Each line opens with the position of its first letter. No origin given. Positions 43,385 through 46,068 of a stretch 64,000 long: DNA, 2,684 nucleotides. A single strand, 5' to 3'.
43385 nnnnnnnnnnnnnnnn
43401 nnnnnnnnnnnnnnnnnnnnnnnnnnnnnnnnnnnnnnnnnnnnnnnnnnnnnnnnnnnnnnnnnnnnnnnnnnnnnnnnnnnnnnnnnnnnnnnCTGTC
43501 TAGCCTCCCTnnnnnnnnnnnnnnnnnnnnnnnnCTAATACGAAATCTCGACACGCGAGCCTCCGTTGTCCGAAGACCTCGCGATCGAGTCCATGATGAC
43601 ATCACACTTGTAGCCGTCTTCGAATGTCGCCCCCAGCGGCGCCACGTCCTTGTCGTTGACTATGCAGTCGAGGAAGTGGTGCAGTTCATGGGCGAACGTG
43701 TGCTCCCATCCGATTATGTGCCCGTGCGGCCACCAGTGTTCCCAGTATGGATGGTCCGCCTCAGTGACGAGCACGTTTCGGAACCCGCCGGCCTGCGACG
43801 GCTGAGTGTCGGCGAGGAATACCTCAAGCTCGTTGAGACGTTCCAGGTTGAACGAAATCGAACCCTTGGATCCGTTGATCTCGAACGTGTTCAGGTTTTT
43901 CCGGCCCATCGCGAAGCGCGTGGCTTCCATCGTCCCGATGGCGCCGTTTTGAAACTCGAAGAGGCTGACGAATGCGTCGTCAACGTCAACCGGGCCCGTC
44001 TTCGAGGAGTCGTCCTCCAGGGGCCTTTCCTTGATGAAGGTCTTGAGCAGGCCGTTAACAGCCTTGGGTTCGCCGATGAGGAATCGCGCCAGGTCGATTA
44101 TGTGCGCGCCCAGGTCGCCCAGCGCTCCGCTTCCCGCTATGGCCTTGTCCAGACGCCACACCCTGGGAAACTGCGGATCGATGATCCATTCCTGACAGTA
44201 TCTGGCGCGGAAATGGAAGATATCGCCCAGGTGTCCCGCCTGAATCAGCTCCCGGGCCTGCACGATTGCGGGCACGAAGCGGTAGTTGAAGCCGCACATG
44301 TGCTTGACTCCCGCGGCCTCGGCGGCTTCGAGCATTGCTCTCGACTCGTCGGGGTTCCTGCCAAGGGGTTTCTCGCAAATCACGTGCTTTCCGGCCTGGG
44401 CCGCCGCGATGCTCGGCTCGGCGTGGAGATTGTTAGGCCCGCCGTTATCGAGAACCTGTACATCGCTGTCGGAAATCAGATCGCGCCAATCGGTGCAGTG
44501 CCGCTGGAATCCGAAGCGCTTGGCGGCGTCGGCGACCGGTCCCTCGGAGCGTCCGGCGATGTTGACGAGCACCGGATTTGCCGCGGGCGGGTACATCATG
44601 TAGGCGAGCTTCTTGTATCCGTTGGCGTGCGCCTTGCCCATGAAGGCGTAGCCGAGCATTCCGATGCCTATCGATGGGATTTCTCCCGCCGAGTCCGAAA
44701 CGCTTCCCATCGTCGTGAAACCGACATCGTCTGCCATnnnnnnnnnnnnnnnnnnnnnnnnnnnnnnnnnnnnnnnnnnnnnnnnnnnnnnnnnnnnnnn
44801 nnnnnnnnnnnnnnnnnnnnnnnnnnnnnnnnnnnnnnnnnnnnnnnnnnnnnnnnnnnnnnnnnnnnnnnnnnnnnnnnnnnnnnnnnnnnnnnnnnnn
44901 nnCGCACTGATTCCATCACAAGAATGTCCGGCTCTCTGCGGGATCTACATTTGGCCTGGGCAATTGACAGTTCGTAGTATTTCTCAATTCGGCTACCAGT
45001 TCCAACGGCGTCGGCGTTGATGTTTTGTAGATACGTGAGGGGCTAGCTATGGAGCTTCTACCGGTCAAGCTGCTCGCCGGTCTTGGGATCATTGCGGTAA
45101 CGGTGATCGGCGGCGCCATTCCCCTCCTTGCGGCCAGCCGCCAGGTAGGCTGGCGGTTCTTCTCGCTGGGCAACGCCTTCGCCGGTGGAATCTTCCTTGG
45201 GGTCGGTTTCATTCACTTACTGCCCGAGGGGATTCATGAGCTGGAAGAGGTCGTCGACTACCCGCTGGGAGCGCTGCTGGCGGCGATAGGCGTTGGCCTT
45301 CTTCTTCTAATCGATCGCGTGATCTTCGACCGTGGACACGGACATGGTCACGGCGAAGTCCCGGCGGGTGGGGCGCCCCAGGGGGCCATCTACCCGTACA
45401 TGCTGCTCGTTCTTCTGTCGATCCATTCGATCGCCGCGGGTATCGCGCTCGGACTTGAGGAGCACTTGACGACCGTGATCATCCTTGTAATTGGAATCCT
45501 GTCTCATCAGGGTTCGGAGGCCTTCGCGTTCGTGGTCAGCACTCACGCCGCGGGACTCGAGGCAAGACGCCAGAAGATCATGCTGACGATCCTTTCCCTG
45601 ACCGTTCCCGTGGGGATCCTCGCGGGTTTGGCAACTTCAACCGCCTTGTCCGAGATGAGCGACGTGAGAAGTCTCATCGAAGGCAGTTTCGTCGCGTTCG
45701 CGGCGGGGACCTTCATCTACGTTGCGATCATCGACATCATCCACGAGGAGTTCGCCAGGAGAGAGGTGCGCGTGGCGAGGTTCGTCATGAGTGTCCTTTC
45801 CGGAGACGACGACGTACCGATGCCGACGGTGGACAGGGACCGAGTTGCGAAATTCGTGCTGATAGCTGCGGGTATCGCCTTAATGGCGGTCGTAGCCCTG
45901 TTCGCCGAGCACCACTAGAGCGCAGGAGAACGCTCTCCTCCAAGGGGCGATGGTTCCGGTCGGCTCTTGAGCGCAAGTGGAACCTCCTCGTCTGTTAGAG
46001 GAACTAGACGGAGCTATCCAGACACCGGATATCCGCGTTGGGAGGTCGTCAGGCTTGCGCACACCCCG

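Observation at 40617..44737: Gfo/Idh/MocA oxidoreductase + xylose-isomerase-like TIM-barrel gene cluster: candidate oxidative (3-keto) glycoside or C-glycoside cleavage system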

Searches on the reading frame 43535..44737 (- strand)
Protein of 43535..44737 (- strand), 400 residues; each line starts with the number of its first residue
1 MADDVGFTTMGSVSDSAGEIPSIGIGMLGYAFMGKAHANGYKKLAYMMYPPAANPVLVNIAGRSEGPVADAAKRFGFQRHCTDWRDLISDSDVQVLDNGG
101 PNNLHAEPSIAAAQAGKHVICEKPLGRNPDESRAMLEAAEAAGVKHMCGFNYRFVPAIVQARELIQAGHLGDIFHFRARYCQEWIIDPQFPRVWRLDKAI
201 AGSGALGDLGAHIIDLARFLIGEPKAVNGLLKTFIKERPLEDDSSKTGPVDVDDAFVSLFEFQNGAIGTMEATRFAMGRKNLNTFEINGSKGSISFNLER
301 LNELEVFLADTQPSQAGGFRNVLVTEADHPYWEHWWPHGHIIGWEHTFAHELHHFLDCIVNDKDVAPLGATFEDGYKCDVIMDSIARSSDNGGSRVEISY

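Call 3: search_protein_families(library=pfam, proteins=[window:43535-44737:-])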
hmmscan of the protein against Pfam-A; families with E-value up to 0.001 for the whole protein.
window:43535-44737:- (400 aa): 4 families
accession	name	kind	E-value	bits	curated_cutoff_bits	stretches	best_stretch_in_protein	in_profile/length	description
PF22725.1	GFO_IDH_MocA_C3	-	2e-34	118.7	27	1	159-294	2-123/124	GFO/IDH/MocA C-terminal domain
PF02894.22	GFO_IDH_MocA_C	-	4e-20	73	22.9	1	162-397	1-217/218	Oxidoreductase family, C-terminal alpha/beta domain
PF01408.29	GFO_IDH_MocA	-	2.2e-17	64.3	24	1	24-149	2-119/120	Oxidoreductase family, NAD-binding Rossmann fold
PF22685.1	Gal80p_C-like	-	5.8e-05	23.7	29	1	156-295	1-149/152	Gal80p, C-terminal domain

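Call 4: search_protein_families(library=ncbifam, proteins=[window:43535-44737:-])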
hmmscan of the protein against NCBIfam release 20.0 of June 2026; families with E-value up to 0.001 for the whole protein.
window:43535-44737:- (400 aa): 9 families
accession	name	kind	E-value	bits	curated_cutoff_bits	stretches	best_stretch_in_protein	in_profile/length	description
NF052479.1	LevoglcsnDh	equivalog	4.5e-114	381.1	650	1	23-391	4-380/386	levoglucosan dehydrogenase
TIGR04380.1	myo_inos_iolG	equivalog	1.4e-34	119.5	355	1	23-307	2-263/330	inositol 2-dehydrogenase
NF041392.1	XylDh_Gfo6_Halo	equivalog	2.6e-24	85.7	350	1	99-296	89-275/350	D-xylose 1-dehydrogenase Gfo6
NF040723.1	UDP-GlcNAcDh_Arch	equivalog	1.3e-22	80.7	450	1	25-224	3-180/302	UDP-N-acetylglucosamine 3-dehydrogenase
NF008607.0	PRK11579.1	subfamily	1.5e-14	53.8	330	1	78-228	50-196/346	oxidoreductase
NF052679.1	InsChiInosDhIolG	equivalog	2.5e-09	36.6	540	1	83-179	57-154/343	bifunctional inositol 2-dehydrogenase/D-chiro-inositol 1-dehydrogenase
NF058561.1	BT_2158_fam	equivalog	2.7e-09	36.1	750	1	74-177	76-181/487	glycoside 3-dehydrogenase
NF007574.0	PRK10206.1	equivalog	7.6e-09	35.1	352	1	31-232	6-198/345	oxidoreductase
NF058563.1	BT_2159_fam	equivalog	0.00048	19.2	650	1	72-178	41-148/350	disaccharide 3-dehydrogenase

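Call 5: search_solved_structures(query=window:43535-44737:-, max_evalue=1e-10)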
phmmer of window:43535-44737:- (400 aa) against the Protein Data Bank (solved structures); distinct sequences matched with E-value up to 1e-10: 45.
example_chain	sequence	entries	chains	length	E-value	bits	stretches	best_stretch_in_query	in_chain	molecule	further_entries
4h3v_A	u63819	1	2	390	4.2e-101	342.5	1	20-389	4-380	Oxidoreductase domain protein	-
6a3f_A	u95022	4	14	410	4.1e-100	339.2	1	19-389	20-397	Putative dehydrogenase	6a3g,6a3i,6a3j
4gqa_A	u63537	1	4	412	6.5e-60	206.8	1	23-378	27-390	NAD binding Oxidoreductase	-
4fb5_A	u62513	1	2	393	3.1e-54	188.1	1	21-388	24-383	Probable oxidoreductase protein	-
5ya8_A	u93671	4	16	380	2.6e-52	181.8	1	22-391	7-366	Scyllo-inositol dehydrogenase with L-glucose dehydrogenase activity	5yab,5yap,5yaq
6ktj_A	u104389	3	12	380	1.9e-51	179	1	22-391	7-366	Scyllo-inositol dehydrogenase with L-glucose dehydrogenase activity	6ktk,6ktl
6jw6_A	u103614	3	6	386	3.4e-25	92.5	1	23-298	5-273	Dehydrogenase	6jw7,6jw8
5a02_A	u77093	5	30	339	1.1e-22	84.2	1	85-233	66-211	ALDOSE-ALDOSE OXIDOREDUCTASE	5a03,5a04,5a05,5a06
9m3d_B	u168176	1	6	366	5.2e-22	82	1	70-279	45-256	DgpA1 from W974-1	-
7xr9_A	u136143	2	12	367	1.3e-20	77.4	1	71-273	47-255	DgpA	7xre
2glx_A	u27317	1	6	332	3.1e-20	76.1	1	69-294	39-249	1,5-anhydro-D-fructose reductase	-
3ezy_A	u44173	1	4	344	5.5e-20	75.3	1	22-317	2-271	Dehydrogenase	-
6nor_A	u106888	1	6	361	9.3e-20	74.5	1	17-299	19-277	Putative NAD dependent dehydrogenase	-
1evj_A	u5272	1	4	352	2.2e-19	73.3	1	100-291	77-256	GLUCOSE-FRUCTOSE OXIDOREDUCTASE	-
1ofg_A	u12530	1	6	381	2.6e-19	73.1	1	92-291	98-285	GLUCOSE-FRUCTOSE OXIDOREDUCTASE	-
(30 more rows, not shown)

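Call 9: find_encoding_contigs(protein=window:43535-44737:-, flank=10000, max_places=4)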
Protein window:43535-44737:- (400 aa): 8 contigs read that carry it; 2 places shown.
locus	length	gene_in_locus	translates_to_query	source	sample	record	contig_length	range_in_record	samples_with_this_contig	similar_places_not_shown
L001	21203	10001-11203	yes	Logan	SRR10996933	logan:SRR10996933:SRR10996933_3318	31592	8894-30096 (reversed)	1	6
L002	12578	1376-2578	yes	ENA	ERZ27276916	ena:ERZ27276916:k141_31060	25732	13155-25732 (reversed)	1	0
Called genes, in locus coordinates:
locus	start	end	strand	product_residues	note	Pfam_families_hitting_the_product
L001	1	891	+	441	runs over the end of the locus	PF00483:NTP_transferase (weak), PF12804:NTP_transf_3, PF25084:LbH_EIF2B (weak), PF25087:GMPPB_C, PF24894:Hexapep_GlmU (weak), PF00132:Hexapep, PF14602:Hexapep_2 (weak)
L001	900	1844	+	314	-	PF13793:Pribosyltran_N, PF00156:Pribosyltran, PF14572:Pribosyl_synth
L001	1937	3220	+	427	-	PF01595:CNNM, PF00571:CBS, PF03471:CorC_HlyC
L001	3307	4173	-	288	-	PF00892:EamA, PF03151:TPT (faint), PF00892:EamA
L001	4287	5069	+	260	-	PF11967:RecO_N, PF02565:RecO_C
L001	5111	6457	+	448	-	PF00587:tRNA-synt_2b, PF03129:HGTP_anticodon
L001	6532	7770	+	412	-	PF05977:MFS_3, PF07690:MFS_1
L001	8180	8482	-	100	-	-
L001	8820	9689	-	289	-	PF02535:Zip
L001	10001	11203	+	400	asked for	PF01408:GFO_IDH_MocA, PF02894:GFO_IDH_MocA_C, PF22725:GFO_IDH_MocA_C3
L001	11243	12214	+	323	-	PF01261:AP_endonuc_2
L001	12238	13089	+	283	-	PF01261:AP_endonuc_2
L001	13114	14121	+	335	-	PF01408:GFO_IDH_MocA, PF22725:GFO_IDH_MocA_C3, PF02894:GFO_IDH_MocA_C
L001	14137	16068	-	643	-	PF01541:GIY-YIG (weak), PF27096:UvrC_M, PF02151:UVR (weak), PF22920:UvrC_RNaseH, PF08459:UvrC_RNaseH_dom, PF14520:HHH_5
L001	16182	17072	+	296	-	PF01261:AP_endonuc_2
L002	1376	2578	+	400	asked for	PF01408:GFO_IDH_MocA, PF02894:GFO_IDH_MocA_C, PF22725:GFO_IDH_MocA_C3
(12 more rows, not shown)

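Call 19: search_solved_structures(query=window:43535-44737:-, max_evalue=1e-90, show_alignments=2)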
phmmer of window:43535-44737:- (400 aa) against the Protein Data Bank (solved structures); distinct sequences matched with E-value up to 1e-90: 2.
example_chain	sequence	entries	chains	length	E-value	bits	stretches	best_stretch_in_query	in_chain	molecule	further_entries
4h3v_A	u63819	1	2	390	4.2e-101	342.5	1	20-389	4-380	Oxidoreductase domain protein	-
6a3f_A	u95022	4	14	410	4.1e-100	339.2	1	19-389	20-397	Putative dehydrogenase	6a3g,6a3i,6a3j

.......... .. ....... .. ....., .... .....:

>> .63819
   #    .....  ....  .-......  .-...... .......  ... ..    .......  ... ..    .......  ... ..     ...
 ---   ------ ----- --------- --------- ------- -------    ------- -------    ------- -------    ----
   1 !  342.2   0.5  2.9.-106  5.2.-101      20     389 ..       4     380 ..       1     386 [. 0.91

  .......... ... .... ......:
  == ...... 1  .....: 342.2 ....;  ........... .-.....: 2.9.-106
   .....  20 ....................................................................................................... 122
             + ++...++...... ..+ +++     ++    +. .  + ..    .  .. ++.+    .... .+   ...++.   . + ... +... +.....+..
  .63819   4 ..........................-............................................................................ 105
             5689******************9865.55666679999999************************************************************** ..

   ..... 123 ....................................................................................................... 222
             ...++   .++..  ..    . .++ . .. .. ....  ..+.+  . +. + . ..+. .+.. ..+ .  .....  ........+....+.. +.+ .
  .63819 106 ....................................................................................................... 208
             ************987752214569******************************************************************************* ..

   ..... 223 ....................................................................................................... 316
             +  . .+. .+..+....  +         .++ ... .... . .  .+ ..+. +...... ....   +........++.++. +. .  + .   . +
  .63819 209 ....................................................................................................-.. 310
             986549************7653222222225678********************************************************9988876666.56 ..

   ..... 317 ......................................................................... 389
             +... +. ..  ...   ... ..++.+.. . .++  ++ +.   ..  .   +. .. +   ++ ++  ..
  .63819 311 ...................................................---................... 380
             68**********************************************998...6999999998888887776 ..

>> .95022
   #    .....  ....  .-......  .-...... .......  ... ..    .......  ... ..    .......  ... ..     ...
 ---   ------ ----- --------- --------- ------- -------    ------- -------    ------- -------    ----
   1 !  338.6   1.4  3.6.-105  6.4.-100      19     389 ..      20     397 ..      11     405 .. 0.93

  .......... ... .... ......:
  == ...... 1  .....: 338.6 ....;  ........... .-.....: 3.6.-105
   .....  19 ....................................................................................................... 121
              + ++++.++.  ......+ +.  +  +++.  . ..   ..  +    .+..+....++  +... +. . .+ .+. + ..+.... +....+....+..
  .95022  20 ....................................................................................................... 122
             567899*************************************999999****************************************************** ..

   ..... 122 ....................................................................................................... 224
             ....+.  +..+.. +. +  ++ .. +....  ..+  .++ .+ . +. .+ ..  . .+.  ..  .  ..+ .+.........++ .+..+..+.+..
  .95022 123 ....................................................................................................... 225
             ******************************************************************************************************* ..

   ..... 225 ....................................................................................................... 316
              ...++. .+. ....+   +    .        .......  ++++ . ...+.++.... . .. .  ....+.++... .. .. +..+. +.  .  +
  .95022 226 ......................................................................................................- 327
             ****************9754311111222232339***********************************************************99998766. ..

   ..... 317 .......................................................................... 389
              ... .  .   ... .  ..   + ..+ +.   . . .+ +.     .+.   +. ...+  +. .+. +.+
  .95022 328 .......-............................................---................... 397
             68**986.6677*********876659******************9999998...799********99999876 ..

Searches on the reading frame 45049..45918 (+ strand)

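Call 3: search_protein_families(library=pfam, proteins=[window:45049-45918:+])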
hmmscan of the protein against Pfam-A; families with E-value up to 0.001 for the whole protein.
window:45049-45918:+ (289 aa): 1 family
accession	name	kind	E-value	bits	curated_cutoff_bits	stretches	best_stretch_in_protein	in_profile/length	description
PF02535.28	Zip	-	7.3e-36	124.4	35.1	2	112-283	174-323/323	ZIP Zinc transporter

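Call 4: search_protein_families(library=ncbifam, proteins=[window:45049-45918:+])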
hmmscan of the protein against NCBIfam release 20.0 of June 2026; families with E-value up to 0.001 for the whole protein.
window:45049-45918:+ (289 aa): 2 families
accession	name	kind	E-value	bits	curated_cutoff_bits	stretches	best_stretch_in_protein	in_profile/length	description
TIGR00820.1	zip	subfamily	2.1e-20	73.1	231.15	2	124-240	180-296/324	ZIP zinc/iron transport family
NF003243.0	PRK04201.1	equivalog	5.6e-08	32.4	252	1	7-182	12-190/266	zinc transporter ZupT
